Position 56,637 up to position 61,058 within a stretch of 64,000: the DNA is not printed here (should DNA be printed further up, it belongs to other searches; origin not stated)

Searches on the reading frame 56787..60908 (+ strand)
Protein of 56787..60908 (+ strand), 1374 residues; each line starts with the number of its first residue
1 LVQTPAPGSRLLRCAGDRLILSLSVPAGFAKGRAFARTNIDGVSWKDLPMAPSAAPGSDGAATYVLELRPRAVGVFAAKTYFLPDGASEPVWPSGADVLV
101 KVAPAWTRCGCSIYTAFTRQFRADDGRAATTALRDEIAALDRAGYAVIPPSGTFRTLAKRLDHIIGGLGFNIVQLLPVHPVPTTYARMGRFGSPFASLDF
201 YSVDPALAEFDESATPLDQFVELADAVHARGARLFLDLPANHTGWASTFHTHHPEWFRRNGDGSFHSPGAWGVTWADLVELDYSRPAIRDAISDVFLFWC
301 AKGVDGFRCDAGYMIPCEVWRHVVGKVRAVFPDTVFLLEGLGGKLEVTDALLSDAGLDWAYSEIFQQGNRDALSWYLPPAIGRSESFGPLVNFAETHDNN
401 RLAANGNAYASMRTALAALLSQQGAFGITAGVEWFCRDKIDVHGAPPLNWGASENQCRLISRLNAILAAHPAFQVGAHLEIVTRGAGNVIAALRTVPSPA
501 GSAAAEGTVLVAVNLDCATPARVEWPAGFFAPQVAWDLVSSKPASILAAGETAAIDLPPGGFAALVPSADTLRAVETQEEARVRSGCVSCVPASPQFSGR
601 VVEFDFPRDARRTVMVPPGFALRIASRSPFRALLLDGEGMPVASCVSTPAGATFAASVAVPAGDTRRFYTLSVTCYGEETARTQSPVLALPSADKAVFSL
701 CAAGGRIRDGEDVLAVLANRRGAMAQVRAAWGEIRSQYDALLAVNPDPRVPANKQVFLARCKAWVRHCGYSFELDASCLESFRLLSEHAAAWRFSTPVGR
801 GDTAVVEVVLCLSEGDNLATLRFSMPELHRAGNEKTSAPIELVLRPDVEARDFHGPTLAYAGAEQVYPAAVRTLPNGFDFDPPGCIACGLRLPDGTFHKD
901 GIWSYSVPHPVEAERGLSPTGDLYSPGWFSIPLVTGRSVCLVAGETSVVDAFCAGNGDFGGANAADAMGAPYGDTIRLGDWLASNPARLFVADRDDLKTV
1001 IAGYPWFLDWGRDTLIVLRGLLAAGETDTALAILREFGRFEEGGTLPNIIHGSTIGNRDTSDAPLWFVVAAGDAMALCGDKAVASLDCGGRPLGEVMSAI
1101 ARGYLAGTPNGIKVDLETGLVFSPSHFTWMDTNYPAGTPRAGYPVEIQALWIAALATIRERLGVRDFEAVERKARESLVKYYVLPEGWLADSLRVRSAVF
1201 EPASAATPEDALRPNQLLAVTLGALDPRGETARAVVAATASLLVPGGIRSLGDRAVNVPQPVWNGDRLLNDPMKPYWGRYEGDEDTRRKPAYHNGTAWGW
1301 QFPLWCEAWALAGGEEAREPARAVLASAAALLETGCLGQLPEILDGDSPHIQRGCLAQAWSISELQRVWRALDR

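Call 31: search_protein_families(library=pfam, proteins=[window:56787-60908:+], max_evalue=0.001)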
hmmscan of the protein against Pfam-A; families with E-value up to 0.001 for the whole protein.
window:56787-60908:+ (1374 aa): 3 families
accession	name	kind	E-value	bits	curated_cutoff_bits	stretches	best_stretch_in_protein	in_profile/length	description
PF06202.20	GDE_C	-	9.9e-59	199.5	21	1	994-1366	12-366/367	Amylo-alpha-1,6-glucosidase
PF12439.13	GDE_N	-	2e-22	80.2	27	1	717-939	5-218/219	Glycogen debranching enzyme N terminal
PF00128.31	Alpha-amylase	-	1.7e-11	44.4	22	1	117-315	3-193/446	Alpha amylase, catalytic domain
